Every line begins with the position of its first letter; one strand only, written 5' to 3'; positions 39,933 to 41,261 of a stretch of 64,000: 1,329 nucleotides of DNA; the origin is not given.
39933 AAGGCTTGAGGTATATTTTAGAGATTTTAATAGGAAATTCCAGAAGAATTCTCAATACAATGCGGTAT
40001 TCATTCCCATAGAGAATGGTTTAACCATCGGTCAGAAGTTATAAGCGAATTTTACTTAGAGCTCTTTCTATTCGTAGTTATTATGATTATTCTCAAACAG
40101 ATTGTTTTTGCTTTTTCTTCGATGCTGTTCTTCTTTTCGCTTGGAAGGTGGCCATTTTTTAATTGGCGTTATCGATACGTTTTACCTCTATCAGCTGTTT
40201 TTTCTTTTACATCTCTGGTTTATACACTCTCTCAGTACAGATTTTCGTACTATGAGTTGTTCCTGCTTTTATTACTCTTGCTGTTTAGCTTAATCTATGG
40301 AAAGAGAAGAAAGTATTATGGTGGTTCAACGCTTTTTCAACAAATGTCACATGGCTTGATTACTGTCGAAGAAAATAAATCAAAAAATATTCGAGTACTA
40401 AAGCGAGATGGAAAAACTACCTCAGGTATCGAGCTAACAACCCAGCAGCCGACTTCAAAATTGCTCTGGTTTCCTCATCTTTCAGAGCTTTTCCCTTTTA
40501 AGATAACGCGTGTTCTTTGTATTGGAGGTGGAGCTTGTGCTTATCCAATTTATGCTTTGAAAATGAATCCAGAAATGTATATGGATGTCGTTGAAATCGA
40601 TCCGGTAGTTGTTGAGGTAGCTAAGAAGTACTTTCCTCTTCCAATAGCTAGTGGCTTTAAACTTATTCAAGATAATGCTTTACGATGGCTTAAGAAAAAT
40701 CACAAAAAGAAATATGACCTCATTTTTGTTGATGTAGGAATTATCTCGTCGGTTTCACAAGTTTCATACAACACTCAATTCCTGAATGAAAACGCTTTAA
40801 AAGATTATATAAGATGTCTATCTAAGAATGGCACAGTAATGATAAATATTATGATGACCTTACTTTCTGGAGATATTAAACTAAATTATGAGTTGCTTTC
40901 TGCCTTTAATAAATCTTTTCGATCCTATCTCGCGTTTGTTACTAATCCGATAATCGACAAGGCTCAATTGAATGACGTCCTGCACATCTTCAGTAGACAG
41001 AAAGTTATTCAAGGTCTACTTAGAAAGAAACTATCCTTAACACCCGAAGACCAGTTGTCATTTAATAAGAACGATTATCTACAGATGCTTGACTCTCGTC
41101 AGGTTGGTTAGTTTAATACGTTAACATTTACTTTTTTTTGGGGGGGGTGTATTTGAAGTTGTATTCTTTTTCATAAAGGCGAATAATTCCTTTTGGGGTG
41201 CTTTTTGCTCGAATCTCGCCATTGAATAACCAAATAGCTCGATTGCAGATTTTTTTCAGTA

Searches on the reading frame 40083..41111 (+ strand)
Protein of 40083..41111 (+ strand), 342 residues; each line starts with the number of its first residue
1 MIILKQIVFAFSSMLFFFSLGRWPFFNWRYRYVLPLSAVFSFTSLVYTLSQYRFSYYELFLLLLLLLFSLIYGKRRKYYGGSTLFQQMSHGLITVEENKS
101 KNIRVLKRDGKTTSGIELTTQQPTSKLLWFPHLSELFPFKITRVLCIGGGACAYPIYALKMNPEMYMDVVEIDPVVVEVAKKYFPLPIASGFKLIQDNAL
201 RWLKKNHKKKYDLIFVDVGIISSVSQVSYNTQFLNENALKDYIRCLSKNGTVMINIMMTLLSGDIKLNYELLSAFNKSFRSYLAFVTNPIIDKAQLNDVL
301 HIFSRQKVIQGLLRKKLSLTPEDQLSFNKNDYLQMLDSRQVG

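Call 44: search_protein_families(library=pfam, proteins=[window:40083-41111:+], max_evalue=0.01)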
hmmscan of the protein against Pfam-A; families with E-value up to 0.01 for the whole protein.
window:40083-41111:+ (342 aa): 2 families
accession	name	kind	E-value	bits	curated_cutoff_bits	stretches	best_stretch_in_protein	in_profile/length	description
PF01564.23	Spermine_synth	-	6.5e-08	32.8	22.9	1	141-281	19-151/186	Spermine/spermidine synthase domain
PF13847.12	Methyltransf_31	-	0.008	16.3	27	0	152-282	17-129/145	Methyltransferase domain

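Call 71: search_protein_families(library=ncbifam, proteins=[window:40083-41111:+], max_evalue=0.01)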
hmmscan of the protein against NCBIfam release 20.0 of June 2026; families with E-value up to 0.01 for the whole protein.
window:40083-41111:+ (342 aa): 6 families
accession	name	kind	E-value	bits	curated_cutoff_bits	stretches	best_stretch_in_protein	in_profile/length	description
NF002010.0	PRK00811.1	equivalog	4.1e-12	45.9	260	1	140-284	78-222/287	polyamine aminopropyltransferase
NF003380.0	PRK04457.1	equivalog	8.2e-12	44.7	304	1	136-279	65-198/265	polyamine aminopropyltransferase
NF037959.1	MFS_SpdSyn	subfamily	1.2e-09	37.5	40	1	142-218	277-352/480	fused MFS/spermidine synthase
TIGR00417.1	speE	equivalog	1.4e-05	24.5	249.55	1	142-264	74-194/271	spermidine synthase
NF008748.0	PRK11783.1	equivalog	0.00038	18.8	466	1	192-254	594-657/704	bifunctional 23S rRNA (guanine(2069)-N(7))-methyltransferase RlmK/23S rRNA (guanine(2445)-N(2))-methyltransferase RlmL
NF002956.0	PRK03612.1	equivalog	0.0094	14.4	472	0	142-218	301-383/522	polyamine aminopropyltransferase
